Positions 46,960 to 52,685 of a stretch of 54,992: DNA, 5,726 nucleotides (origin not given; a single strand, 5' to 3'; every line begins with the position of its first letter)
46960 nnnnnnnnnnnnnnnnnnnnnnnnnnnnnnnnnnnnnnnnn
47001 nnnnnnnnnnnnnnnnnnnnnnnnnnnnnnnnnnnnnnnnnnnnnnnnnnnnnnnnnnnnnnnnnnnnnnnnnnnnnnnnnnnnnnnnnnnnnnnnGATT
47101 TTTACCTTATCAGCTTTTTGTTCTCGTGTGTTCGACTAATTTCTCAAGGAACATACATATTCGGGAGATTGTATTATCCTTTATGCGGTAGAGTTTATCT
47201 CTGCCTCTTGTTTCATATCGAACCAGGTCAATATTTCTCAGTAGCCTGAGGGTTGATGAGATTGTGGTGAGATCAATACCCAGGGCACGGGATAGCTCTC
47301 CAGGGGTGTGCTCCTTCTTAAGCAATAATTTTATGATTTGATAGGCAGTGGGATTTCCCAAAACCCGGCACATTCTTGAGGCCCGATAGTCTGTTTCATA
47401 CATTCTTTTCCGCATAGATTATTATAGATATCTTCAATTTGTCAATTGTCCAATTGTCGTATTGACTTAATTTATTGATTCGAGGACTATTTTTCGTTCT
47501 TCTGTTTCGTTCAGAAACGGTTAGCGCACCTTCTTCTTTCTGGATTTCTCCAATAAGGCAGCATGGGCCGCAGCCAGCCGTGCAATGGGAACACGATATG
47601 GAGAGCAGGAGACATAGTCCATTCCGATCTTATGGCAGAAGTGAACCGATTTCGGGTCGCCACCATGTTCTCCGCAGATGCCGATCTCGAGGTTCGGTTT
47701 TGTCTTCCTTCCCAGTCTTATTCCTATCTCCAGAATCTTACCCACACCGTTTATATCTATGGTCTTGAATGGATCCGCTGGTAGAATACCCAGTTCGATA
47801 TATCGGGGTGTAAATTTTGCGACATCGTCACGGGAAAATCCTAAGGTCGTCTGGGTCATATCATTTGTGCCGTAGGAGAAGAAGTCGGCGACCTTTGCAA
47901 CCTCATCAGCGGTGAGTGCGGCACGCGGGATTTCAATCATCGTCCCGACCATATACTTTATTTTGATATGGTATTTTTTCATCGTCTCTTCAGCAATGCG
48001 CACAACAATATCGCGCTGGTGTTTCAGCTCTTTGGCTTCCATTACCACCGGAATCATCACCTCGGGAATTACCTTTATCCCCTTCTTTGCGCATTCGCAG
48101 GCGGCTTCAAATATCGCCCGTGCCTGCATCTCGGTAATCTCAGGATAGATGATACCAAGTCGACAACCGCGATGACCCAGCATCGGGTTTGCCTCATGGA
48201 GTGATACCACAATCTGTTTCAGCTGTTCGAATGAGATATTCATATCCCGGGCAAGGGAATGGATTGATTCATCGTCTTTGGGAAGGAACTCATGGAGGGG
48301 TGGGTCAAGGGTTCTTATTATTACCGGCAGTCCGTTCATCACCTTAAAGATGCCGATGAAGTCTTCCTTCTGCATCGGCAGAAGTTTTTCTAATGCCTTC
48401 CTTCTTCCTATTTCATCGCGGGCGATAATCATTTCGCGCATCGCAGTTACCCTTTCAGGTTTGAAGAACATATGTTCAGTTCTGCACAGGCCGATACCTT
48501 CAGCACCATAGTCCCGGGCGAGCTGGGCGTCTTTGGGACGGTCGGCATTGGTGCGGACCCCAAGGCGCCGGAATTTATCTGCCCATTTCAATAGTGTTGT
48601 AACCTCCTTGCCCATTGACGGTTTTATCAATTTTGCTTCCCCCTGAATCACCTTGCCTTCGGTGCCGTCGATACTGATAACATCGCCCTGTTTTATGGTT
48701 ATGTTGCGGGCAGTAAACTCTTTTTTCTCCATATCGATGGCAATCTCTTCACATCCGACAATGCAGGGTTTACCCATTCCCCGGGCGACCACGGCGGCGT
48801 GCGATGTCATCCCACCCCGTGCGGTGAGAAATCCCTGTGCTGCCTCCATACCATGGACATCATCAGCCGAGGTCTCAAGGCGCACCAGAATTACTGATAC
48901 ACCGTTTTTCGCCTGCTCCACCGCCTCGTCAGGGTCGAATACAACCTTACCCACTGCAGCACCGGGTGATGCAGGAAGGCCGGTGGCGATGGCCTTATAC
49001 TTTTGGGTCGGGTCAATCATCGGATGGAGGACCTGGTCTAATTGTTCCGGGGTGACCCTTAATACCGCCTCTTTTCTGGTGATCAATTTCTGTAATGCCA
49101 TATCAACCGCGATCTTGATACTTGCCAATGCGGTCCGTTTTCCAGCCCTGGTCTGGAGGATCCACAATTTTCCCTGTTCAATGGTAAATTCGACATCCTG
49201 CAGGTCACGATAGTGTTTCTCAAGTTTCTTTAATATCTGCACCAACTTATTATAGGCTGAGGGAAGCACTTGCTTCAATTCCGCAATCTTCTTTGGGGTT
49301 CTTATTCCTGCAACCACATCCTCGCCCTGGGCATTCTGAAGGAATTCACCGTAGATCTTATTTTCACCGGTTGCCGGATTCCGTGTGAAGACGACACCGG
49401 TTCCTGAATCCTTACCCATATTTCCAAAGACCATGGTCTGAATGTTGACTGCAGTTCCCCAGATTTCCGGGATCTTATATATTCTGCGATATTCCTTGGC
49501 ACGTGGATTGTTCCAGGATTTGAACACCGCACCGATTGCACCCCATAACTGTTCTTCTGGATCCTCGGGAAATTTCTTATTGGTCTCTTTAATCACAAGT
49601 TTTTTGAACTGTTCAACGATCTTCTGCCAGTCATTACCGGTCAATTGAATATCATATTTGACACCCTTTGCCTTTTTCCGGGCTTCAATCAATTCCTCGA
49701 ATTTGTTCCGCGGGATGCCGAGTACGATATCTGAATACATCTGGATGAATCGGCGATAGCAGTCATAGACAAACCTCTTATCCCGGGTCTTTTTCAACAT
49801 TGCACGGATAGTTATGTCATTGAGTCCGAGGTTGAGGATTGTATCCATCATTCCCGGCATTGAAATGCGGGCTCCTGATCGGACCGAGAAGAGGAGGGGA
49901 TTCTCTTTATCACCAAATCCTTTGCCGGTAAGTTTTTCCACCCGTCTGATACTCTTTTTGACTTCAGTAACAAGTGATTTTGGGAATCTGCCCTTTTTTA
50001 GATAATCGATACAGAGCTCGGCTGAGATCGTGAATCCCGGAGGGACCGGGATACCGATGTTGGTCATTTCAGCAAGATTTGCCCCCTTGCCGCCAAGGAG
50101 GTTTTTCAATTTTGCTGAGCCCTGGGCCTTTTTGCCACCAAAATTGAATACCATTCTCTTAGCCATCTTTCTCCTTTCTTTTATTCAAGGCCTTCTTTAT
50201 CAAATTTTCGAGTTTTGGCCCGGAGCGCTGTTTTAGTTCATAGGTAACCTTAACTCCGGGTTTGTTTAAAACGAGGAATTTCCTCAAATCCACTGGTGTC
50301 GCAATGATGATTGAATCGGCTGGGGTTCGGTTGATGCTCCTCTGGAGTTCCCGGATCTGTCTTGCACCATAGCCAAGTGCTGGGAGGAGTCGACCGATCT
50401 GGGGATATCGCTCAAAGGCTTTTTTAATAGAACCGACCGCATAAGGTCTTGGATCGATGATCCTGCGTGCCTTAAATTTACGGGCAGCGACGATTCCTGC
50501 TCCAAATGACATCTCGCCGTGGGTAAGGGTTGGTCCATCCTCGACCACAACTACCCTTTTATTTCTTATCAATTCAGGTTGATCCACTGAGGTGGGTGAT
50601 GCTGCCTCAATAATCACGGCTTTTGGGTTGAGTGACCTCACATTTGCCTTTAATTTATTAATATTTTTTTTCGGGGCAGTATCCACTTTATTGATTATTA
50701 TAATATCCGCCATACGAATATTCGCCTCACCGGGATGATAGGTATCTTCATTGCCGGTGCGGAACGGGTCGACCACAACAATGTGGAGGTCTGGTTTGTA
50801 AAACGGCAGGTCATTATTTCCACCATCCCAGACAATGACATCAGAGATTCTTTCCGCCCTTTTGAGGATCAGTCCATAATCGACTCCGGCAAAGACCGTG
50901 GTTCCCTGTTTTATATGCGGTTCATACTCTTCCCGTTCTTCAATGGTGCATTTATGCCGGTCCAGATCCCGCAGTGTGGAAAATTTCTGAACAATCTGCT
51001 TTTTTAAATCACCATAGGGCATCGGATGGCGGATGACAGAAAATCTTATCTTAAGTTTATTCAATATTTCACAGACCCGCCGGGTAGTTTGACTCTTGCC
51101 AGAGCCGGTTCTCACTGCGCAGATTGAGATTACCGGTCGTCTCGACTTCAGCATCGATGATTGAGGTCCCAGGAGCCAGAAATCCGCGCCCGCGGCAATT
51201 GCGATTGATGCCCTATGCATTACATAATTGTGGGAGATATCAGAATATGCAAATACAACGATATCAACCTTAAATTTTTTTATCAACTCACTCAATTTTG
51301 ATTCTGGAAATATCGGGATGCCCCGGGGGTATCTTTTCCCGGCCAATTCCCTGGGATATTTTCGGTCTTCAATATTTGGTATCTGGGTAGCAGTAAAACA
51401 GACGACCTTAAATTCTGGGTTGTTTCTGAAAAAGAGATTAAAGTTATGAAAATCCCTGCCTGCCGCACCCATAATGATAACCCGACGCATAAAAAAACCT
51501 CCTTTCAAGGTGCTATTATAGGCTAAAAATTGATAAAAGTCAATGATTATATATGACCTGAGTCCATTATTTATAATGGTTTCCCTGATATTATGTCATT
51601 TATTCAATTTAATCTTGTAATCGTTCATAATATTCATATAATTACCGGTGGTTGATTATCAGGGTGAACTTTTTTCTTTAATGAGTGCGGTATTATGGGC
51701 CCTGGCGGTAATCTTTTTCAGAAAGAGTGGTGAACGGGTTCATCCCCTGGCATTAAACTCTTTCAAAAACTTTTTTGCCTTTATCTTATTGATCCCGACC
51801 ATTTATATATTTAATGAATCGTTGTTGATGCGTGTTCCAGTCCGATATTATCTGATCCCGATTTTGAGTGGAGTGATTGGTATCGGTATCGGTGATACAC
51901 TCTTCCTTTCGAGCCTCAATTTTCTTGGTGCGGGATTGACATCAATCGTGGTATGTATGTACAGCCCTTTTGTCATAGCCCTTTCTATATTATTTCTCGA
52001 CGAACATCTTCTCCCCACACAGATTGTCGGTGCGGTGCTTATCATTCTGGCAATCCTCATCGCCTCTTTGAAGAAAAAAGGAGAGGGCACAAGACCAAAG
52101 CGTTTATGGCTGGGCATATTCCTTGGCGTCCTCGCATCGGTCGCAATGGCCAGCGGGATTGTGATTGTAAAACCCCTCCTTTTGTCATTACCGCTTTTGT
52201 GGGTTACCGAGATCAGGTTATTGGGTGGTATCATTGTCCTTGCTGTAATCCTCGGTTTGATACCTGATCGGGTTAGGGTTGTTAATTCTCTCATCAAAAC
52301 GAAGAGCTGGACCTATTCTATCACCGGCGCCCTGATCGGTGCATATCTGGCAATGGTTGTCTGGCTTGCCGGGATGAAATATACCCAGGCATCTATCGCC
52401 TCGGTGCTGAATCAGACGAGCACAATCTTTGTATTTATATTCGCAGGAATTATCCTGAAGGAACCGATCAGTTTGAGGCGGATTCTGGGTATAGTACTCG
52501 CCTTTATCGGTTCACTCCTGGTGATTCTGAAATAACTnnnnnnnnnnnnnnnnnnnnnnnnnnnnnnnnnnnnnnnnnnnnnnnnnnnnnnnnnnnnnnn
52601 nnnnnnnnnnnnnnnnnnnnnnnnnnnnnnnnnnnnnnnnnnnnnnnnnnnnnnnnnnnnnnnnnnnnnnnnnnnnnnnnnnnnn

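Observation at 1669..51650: Operon-leading genes are wired for leaderless or near-leaderless mRNAs from near-consensus sigma70 promoters with a fixed 16-nt spacer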

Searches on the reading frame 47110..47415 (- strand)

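Call 9: search_protein_families(library=pfam, proteins=[window:47110-47415:-])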
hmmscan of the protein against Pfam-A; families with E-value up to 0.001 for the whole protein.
window:47110-47415:- (101 aa): 4 families
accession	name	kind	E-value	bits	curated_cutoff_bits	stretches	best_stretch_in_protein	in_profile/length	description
PF01022.26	HTH_5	-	6.4e-08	32.8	22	1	21-67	1-47/47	Bacterial regulatory protein, arsR family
PF12840.13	HTH_20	-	3.5e-07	30.5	27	1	19-67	1-50/51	Helix-turn-helix domain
PF01978.25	TrmB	-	3.8e-05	23.9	25.6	1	28-80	15-66/68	Sugar-specific transcriptional regulator TrmB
PF12802.13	MarR_2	-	9.8e-05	22.9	27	1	21-74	4-59/61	MarR family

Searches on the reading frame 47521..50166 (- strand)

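Call 9: search_protein_families(library=pfam, proteins=[window:47521-50166:-])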
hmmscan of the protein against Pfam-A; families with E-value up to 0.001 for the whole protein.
window:47521-50166:- (881 aa): 3 families
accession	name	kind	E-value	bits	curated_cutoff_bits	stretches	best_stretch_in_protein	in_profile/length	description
PF02896.24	PEP-utilizers_C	-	1e-80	271.5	22.8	1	521-869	6-291/293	PEP-utilising enzyme, PEP-binding domain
PF01326.24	PPDK_N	-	1.6e-52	179.2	27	3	65-296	77-222/328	Pyruvate phosphate dikinase, AMP/ATP-binding domain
PF00391.29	PEP-utilizers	-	1.1e-24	86.3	23.1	1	425-504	5-72/72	PEP-utilising enzyme, mobile domain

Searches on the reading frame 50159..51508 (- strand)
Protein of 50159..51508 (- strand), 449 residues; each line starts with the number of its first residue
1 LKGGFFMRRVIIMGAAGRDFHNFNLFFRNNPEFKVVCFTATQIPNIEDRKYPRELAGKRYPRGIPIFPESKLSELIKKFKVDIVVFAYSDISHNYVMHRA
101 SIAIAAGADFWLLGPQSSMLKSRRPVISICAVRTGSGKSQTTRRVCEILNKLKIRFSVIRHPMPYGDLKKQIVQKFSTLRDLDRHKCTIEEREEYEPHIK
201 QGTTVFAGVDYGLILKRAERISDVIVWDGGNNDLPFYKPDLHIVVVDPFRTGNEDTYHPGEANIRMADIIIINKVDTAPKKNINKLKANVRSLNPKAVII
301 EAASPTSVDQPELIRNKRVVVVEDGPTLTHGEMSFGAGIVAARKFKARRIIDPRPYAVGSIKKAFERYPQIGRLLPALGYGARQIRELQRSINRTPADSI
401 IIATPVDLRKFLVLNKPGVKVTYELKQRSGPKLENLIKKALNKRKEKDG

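Call 9: search_protein_families(library=pfam, proteins=[window:50159-51508:-])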
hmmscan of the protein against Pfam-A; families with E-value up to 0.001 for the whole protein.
window:50159-51508:- (449 aa): 1 family
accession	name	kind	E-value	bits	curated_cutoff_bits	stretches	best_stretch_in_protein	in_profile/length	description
PF02492.25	cobW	-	6.3e-08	32.8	20.7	1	237-300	113-179/180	CobW/HypB/UreG, nucleotide-binding domain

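Call 30: search_protein_families(library=ncbifam, proteins=[window:50159-51508:-], max_evalue=0.01)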
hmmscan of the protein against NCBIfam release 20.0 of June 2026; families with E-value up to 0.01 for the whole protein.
window:50159-51508:- (449 aa): 2 families
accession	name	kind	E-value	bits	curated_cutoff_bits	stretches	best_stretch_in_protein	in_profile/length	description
TIGR00073.1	hypB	equivalog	2.8e-05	23.7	121.2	1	254-306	145-199/217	hydrogenase nickel incorporation protein HypB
NF038288.1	chaper_GTP_ZigA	equivalog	6.9e-05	21.9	600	1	264-304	171-211/390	zinc metallochaperone GTPase ZigA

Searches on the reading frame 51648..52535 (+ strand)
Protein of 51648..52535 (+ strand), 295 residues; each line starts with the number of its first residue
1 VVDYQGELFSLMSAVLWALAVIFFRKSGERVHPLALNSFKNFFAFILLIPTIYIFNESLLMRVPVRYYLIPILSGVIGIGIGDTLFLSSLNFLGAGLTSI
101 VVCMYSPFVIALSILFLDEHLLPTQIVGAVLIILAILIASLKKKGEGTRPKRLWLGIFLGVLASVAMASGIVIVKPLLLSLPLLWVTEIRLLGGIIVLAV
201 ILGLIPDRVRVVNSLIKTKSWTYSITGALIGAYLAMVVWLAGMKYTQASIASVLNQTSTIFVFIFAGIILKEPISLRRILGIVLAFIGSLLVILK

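Call 9: search_protein_families(library=pfam, proteins=[window:51648-52535:+])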
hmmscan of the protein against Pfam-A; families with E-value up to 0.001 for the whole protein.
window:51648-52535:+ (295 aa): 2 families
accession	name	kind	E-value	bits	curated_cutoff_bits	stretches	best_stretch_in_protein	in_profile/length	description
PF00892.27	EamA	-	2.2e-37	128.8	28.2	2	6-140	3-134/135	EamA-like transporter family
PF03239.20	FTR1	-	0.00015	21.7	25.3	1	132-192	17-75/284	Iron permease FTR1 family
